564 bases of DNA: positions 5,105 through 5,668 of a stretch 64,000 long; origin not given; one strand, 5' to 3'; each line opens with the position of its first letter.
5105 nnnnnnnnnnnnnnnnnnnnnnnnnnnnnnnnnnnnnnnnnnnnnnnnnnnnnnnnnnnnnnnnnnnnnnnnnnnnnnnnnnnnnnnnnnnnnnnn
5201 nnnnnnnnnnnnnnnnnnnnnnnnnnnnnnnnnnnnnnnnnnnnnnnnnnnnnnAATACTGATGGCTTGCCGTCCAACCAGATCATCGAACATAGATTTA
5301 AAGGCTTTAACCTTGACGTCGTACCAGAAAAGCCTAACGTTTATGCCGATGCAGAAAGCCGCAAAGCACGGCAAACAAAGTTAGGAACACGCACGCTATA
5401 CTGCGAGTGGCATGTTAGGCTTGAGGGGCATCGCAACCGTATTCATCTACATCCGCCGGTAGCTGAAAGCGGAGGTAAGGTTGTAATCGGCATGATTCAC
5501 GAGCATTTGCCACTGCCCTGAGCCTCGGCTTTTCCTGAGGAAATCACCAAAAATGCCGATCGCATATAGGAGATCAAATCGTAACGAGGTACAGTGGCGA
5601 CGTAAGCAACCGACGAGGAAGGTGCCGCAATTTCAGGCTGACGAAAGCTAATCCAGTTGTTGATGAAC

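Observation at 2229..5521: Three-gene cassette (DUF262, DUF3696 AAA ATPase, unknown protein): candidate anti-phage system inside a defence island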

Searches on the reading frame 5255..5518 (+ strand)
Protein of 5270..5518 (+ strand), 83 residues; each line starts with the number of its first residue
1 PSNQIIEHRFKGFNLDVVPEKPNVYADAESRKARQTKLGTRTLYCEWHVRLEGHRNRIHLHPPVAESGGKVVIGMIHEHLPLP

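Call 27: search_protein_families(library=pfam, proteins=[window:5270-5518:+], max_evalue=10)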
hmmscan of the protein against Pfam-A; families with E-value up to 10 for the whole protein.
seq(83 aa): 0 families

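Call 42: search_solved_structures(query=A2, max_evalue=10, show_alignments=3)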
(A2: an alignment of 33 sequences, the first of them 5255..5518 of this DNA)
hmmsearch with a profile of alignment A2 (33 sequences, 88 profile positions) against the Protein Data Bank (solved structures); distinct sequences matched with E-value up to 10: 3.
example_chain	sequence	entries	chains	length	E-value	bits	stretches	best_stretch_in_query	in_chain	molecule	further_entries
9fhl_R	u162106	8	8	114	0.47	14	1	36-79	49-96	Small ribosomal subunit protein uS17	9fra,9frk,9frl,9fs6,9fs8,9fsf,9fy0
8hkx_S17P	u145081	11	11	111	0.62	13.6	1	34-79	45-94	30S ribosomal protein S17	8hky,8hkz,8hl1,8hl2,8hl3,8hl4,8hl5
3cgy_A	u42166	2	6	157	1.6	12.2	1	8-71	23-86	Virulence sensor histidine kinase phoQ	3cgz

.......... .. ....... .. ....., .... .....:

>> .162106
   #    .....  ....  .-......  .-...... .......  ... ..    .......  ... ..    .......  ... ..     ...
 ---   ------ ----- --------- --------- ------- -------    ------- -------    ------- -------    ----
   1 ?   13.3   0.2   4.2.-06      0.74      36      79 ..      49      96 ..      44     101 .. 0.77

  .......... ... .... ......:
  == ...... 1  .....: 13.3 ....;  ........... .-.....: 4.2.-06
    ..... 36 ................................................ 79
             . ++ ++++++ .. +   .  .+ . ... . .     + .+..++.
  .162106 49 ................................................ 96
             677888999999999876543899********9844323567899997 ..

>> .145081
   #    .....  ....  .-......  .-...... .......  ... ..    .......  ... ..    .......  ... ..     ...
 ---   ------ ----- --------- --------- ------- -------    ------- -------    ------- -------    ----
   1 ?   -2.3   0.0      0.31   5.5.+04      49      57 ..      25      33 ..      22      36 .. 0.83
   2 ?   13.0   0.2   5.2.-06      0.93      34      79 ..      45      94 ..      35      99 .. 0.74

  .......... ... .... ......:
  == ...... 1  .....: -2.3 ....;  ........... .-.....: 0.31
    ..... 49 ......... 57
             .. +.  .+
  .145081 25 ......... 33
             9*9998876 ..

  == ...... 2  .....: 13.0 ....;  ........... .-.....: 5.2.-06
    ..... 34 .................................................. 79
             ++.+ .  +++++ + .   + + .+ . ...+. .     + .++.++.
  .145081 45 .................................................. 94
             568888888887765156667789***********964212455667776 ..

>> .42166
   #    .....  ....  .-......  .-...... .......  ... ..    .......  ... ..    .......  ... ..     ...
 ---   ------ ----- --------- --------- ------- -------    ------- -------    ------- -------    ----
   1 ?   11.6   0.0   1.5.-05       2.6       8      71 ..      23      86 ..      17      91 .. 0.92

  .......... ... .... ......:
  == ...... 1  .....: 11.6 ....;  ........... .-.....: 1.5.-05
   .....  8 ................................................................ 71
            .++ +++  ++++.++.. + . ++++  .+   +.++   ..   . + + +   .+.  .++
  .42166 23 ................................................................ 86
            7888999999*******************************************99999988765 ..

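Call 46: find_homologous_proteins(query=A2, max_evalue=0.001)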
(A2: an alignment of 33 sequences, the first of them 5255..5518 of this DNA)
Query A2 (33 sequences) (88 aa, profile of the alignment): 13 proteins with E <= 0.001 among 811 candidates.
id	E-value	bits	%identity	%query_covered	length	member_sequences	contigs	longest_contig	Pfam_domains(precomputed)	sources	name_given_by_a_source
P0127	1.8e-35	139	58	94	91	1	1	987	-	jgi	jgi:hypothetical protein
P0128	1.0e-33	133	52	94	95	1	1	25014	-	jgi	-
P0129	5.2e-33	131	48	94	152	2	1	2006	-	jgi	jgi:hypothetical protein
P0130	3.2e-31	125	59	93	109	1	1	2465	-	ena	-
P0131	4.7e-21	93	90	66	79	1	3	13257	-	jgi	jgi:hypothetical protein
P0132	8.0e-15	73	41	77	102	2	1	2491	-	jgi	jgi:hypothetical protein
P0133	2.2e-11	62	36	94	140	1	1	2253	-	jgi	-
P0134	1.5e-10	59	38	82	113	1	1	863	-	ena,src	-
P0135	2.1e-9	55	51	53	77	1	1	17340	-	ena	-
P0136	1.1e-8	53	44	57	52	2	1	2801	-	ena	-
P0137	7.8e-8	50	31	77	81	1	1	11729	-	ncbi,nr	ncbi:MAG TPA: hypothetical protein VN408_05410, partial [Actinoplanes sp.]|nr:hypothetical protein [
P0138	7.0e-6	44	51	42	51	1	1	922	-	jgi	jgi:hypothetical protein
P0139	8.9e-6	44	46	47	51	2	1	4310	-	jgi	jgi:hypothetical protein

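Call 49: predict_structure(alignment_id=A2)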
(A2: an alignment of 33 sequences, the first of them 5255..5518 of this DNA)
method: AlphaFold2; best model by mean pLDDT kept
length: 88 residues; sequences in the alignment: 33
mean_pLDDT: 75.1   pTM: 0.56
mean pLDDT of the five models: 75.1, 72.5, 69.1, 65.6, 59.8
residues with pLDDT >= 90: 0; 70-90: 67; 50-70: 17; < 50: 4
segments of 3 or more residues with pLDDT < 50: 85-88
pLDDT, mean of each block of 10 residues (from residue 1): 75 83 82 81 82 72 73 71 53
secondary structure, 60 per line:
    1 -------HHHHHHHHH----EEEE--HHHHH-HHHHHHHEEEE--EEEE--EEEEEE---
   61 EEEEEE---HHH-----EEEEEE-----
elements in order: H8-16 E21-24 H27-31 H33-39 E40-43 E46-49 E52-57 E61-66 E78-83

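Call 51: fold_search(model_id=the predicted structure, library=pdb)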
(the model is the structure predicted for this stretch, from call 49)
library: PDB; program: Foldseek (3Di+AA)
matches with E <= 10: 42; with E <= 0.001: 0
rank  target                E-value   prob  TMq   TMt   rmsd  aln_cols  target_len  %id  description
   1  2ogf_B                1.4e+00  0.08  0.26  0.21  11.3        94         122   11  Crystal structure of protein MJ0408 from Methanococcus jannaschii, Pfam DUF372 (released 2007-01-16)
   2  6pgv_A                1.8e+00  0.08  0.27  0.18   8.7        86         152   10  Human Josephin-2 in complex with ubiquitin (released 2019-10-23)
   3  5ngm_AN               3.7e+00  0.04  0.22  0.19   6.3        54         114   18  2.9S structure of the 70S ribosome composing the S. aureus 100S complex (released 2017-10-04)
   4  3pg7_A                4.7e+00  0.10  0.32  0.14   8.2        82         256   10  Crystal structure of the H. sapiens NF1 SEC-PH domain (del1750 mutant) (released 2010-12-08)
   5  8gy8_A                4.7e+00  0.05  0.24  0.08   5.3        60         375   13  The structure of Bax1 from Pyrococcus furiosus (released 2023-09-27)
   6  1btk_B                4.7e+00  0.02  0.17  0.11   8.7        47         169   11  PH DOMAIN AND BTK MOTIF FROM BRUTON'S TYROSINE KINASE MUTANT R28C (released 1997-09-17)
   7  7m22_D                4.7e+00  0.01  0.17  0.14  18.9        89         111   15  Cryo-EM structure of the HCMV pentamer bound by human neuropilin 2 (released 2021-08-11)
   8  9s2t                  5.0e+00  0.04  0.28  0.05  12.7        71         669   20  Carbamoyl transferase NovN involved in Novobiocin biosynthesis (released 2025-07-30)
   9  1z6b_F                5.3e+00  0.04  0.24  0.17   5.1        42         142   14  Crystal structure of Plasmodium falciparum FabZ at 2.1 A (released 2005-06-14)
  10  3tuf_B                5.3e+00  0.02  0.22  0.14  13.2       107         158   10  Structure of the SpoIIQ-SpoIIIAH pore forming complex. (released 2012-03-14)
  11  7bng_A                5.7e+00  0.03  0.20  0.18  13.1        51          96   10  Complex structure of SH3b domain with L-canavanine (released 2021-02-17)
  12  8c6j_a                5.7e+00  0.01  0.14  0.13  16.4        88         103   15  Human spliceosomal PM5 C* complex (released 2023-07-12)
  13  2lex_MODEL_1_A        6.0e+00  0.07  0.28  0.35   4.3        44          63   16  Complex of the C-terminal WRKY domain of AtWRKY4 and a W-box DNA (released 2012-01-18)
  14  9sob_D                6.0e+00  0.02  0.22  0.03  10.6       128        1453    9  Structural Model of the Nuclear Pore Complex in Arabidopsis thaliana (released 2025-11-05)
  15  7ui9_a                6.4e+00  0.06  0.31  0.11   7.6        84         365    7  Core Mediator-PICearly (Copy A) (released 2023-02-15)
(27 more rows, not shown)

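Call 59: search_protein_representatives(alignment_id=A2)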
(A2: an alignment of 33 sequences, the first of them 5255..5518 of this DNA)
Query: 33 sequences, 88 profile positions. Proteins with E-value up to 0.001 (for the whole library): 419; up to 1e-10: 92; up to 1e-30: 14. The best 150 are listed.
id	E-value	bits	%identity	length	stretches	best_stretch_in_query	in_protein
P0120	9.6e-39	147.6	-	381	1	2-88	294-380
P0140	1.5e-37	143.8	-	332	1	4-88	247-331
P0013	2.2e-36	140.1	-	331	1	2-87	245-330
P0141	4.3e-36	139.1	-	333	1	2-88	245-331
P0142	1.9e-35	137.1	-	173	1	3-88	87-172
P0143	1.3e-34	134.3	-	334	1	7-88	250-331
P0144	2.2e-34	133.6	-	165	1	3-88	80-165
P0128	3.3e-34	133.1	-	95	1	2-88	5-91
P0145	2.0e-33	130.6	-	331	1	4-88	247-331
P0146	3.1e-33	130.0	-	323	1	6-88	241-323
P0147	8.9e-33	128.5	-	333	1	3-88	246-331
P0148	5.3e-32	126.0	-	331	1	4-88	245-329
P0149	3.2e-31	123.5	-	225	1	3-88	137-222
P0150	7.1e-31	122.4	-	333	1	5-88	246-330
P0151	1.2e-30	121.7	-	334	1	4-88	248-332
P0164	8.7e-24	99.7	-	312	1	11-86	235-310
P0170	2.0e-19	85.7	-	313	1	5-85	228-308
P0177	6.6e-17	77.6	-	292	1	13-88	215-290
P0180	3.2e-15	72.2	-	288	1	13-86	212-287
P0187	6.2e-14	68.1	-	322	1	11-86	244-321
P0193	4.5e-13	65.3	-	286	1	11-85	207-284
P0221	6.9e-11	58.3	-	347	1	9-85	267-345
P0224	8.4e-11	58.1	-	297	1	5-85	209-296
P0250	9.6e-10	54.7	-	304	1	12-86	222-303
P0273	4.4e-09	52.5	-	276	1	9-84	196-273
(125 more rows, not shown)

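Call 60: search_protein_families(library=padloc, proteins=[P0164, P0170, P0177, P0180, P0193, P0224, P0250, P0273, P0221, P0187], max_evalue=0.00001)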
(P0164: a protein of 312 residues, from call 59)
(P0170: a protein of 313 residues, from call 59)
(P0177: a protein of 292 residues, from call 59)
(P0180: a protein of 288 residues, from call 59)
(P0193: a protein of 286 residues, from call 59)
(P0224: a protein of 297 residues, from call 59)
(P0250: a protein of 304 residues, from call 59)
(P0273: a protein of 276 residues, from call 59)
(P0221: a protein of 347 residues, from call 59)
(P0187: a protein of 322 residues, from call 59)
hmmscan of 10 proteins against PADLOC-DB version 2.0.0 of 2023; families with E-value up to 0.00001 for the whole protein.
P0164 (312 aa): 5 families
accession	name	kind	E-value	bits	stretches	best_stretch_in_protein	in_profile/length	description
PDLC03914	NsnC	-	4e-60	201.8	1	10-311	6-314/314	-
PDLC03908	NsnC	-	3.2e-22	77.4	1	155-311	137-298/298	-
PDLC03912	NsnC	-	2.3e-13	48.7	1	164-311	175-312/316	-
PDLC03899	NsnC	-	5.5e-11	40.4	1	160-309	137-299/299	-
PDLC03879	NsnC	-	3.4e-07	28.2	0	165-310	173-304/305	-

P0170 (313 aa): 5 families
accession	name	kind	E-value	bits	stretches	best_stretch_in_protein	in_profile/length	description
PDLC03914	NsnC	-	4.7e-58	195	1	22-310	18-314/314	-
PDLC03908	NsnC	-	1.5e-18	65.3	1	24-310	26-298/298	-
PDLC03912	NsnC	-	2.4e-13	48.6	1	180-312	192-314/316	-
PDLC03899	NsnC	-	8.1e-08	30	1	138-308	114-299/299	-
PDLC03879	NsnC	-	1.7e-07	29.2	1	183-309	192-304/305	-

P0177 (292 aa): 3 families
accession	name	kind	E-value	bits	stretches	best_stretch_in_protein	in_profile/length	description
PDLC03914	NsnC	-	2e-61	206.1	1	3-288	24-313/314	-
PDLC03908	NsnC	-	1e-15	56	1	132-287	136-296/298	-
PDLC03912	NsnC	-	2.4e-11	42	1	162-290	195-313/316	-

P0180 (288 aa): 5 families
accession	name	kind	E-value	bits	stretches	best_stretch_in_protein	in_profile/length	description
PDLC03914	NsnC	-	2.8e-44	149.8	1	129-288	155-314/314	-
PDLC03908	NsnC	-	5.4e-26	89.8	1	128-288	135-298/298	-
PDLC03899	NsnC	-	1.5e-19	68.5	1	18-286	27-299/299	-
PDLC03879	NsnC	-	1.1e-11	43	1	148-285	181-302/305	-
PDLC03912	NsnC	-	1.6e-10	39.3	1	151-288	187-312/316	-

P0193 (286 aa): 5 families
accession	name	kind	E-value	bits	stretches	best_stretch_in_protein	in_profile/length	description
PDLC03914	NsnC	-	3.3e-51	172.5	1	13-286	20-314/314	-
PDLC03908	NsnC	-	2.3e-27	94.3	1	48-286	57-298/298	-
PDLC03899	NsnC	-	1.8e-22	78.1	1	33-283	43-298/299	-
PDLC03912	NsnC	-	1e-11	43.3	1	145-286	185-312/316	-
PDLC03879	NsnC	-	1.3e-07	29.6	1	146-282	183-301/305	-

P0224 (297 aa): 5 families
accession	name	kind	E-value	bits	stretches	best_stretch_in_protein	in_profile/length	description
PDLC03908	NsnC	-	7.1e-81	270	1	4-297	3-297/298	-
PDLC03914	NsnC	-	3.7e-44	149.3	1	128-297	149-313/314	-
PDLC03899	NsnC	-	4.5e-17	60.4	1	5-280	4-289/299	-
PDLC03912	NsnC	-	1.5e-11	42.8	1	163-274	194-297/316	-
PDLC03879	NsnC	-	2.2e-09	35.4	1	185-274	213-290/305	-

P0250 (304 aa): 5 families
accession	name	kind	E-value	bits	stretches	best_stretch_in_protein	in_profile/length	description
PDLC03908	NsnC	-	5.3e-73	244.1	1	7-304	4-298/298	-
PDLC03914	NsnC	-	6.5e-43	145.3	1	157-304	172-314/314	-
PDLC03899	NsnC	-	1.4e-19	68.6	1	13-286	11-289/299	-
PDLC03912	NsnC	-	4.7e-13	47.7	1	124-304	156-312/316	-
PDLC03879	NsnC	-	6.1e-13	47.1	1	147-293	167-303/305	-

P0273 (276 aa): 6 families
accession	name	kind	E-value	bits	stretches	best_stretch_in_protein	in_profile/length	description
PDLC03914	NsnC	-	1.8e-48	163.5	1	96-276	122-314/314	-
PDLC03908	NsnC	-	1e-26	92.2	1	113-274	133-296/298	-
PDLC03899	NsnC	-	6e-25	86.2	1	56-273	72-298/299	-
PDLC03912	NsnC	-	1.2e-12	46.4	1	142-276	191-312/316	-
PDLC03915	NsnC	-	1.3e-11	42.9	1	111-252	131-279/301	-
PDLC03879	NsnC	-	1.3e-11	42.7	1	138-270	184-299/305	-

P0221 (347 aa): 6 families
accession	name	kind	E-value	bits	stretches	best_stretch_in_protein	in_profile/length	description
PDLC03914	NsnC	-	2.7e-76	254.9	1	7-347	2-314/314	-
PDLC03908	NsnC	-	3.4e-32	110.1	1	179-347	129-298/298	-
PDLC03899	NsnC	-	1.2e-23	82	1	173-345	118-299/299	-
PDLC03912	NsnC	-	2.2e-18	65.2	1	96-347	70-312/316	-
PDLC03879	NsnC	-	1.8e-12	45.5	1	207-339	183-297/305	-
PDLC03915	NsnC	-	2.1e-10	39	1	184-317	134-263/301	-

P0187 (322 aa): 5 families
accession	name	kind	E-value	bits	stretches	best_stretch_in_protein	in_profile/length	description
PDLC03914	NsnC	-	4.8e-68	227.8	1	1-322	1-314/314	-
PDLC03908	NsnC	-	9.8e-34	115.2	1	157-322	132-298/298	-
PDLC03899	NsnC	-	7.1e-28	95.8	1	159-320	129-299/299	-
PDLC03912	NsnC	-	3.6e-19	67.7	1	181-322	185-312/316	-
PDLC03879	NsnC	-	4.1e-10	37.8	1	184-303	185-289/305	-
